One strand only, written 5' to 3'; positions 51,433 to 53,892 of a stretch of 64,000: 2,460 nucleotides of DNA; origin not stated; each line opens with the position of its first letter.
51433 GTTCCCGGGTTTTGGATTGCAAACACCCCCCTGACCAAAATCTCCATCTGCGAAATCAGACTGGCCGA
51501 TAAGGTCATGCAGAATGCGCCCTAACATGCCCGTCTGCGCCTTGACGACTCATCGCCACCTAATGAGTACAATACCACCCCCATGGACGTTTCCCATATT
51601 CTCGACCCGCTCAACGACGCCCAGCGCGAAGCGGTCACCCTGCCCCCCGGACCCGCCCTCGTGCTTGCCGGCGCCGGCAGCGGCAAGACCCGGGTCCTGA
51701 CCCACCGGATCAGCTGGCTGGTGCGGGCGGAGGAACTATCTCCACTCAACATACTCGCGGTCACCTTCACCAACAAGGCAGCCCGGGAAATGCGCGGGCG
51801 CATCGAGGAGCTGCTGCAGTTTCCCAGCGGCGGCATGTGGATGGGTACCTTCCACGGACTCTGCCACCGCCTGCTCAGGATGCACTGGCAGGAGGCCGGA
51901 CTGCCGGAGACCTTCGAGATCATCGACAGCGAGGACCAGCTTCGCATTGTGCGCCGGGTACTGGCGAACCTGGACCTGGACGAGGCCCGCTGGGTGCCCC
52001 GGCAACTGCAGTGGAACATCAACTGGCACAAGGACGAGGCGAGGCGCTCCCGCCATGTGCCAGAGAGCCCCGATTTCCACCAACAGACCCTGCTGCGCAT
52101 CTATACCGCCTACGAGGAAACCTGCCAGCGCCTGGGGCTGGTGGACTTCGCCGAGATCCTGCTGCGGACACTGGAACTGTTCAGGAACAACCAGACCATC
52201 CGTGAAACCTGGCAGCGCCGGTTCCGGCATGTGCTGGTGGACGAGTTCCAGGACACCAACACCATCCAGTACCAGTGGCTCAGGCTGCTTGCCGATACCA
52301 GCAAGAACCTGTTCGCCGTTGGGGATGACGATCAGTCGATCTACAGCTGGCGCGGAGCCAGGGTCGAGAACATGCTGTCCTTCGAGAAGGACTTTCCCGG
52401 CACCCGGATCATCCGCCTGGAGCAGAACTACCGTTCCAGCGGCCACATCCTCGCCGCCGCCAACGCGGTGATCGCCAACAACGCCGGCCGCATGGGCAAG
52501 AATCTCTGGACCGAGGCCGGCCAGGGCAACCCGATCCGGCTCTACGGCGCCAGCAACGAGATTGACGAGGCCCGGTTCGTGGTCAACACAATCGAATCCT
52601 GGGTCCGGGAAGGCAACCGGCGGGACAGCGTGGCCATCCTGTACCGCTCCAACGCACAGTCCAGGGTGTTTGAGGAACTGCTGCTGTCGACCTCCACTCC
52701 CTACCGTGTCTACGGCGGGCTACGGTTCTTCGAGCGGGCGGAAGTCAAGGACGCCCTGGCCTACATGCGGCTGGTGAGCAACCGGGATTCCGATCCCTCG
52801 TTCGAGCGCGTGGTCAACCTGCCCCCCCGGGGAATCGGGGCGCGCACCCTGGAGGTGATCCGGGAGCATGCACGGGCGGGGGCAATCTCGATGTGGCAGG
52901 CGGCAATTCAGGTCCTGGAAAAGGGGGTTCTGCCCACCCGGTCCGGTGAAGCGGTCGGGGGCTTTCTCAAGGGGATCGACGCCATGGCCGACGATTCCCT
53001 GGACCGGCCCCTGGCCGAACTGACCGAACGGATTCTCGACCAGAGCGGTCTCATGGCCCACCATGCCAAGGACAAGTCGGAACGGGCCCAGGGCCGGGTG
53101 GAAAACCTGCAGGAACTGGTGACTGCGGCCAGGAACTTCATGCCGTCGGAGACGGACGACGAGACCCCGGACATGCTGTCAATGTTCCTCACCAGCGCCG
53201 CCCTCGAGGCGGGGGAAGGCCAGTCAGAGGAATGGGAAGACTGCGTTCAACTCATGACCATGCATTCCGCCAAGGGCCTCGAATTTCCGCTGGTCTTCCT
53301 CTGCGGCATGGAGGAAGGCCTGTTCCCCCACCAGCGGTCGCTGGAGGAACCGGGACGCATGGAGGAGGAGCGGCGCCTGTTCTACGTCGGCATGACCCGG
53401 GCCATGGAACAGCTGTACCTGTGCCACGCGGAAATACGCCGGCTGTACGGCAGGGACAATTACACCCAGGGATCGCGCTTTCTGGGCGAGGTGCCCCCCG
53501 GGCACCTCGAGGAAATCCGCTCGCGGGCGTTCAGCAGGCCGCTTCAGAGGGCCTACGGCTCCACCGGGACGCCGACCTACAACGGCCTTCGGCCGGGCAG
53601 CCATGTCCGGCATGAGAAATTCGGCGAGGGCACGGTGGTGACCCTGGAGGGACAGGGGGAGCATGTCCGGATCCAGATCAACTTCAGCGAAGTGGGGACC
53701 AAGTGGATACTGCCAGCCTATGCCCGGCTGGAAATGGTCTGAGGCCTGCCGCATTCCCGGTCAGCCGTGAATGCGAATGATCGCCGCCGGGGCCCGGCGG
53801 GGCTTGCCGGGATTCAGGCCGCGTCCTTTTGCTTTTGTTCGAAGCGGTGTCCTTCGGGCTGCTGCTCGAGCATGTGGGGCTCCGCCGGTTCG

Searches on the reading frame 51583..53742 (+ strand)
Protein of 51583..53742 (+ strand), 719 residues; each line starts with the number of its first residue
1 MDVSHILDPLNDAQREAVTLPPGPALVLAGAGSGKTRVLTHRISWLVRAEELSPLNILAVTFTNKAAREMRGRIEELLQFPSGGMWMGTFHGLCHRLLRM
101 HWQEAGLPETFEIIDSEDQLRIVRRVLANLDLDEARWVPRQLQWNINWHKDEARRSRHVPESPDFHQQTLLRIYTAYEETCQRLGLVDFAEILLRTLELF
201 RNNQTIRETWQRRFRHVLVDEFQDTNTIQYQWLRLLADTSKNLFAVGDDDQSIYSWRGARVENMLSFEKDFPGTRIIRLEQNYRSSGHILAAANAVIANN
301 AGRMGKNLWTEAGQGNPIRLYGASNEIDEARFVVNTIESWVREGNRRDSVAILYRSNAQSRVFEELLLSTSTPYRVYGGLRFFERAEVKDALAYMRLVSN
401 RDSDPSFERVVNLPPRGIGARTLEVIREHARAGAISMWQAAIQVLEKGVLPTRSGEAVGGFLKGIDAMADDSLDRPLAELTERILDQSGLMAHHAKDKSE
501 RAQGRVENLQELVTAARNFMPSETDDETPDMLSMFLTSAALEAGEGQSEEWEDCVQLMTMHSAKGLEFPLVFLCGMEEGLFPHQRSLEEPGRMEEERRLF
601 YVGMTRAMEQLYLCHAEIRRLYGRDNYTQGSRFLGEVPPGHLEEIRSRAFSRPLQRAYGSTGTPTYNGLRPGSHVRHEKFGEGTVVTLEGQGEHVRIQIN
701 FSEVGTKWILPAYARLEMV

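Call 60: search_protein_families(library=pfam, max_evalue=0.001, proteins=[window:51583-53742:+])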
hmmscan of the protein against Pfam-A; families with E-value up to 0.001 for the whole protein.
window:51583-53742:+ (719 aa): 6 families
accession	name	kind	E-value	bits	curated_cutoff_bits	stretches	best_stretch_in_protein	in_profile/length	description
PF00580.27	UvrD-helicase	-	1.6e-87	294.1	23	1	10-272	1-271/271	UvrD/REP helicase N-terminal domain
PF13361.12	UvrD_C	-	8.8e-78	262.6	25.6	2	277-434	1-158/350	UvrD-like helicase C-terminal domain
PF13245.12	AAA_19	-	5.6e-24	85.3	25.1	1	14-255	1-132/134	AAA domain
PF21196.3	PcrA_UvrD_tudor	-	1.4e-09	38.1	23.9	1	672-714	2-44/48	PcrA/UvrD tudor domain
PF13538.12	UvrD_C_2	-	1.6e-09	37.9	27.4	1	557-614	4-52/52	UvrD-like helicase C-terminal domain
PF13604.12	AAA_30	-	1.8e-05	25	27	0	10-74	2-66/191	AAA domain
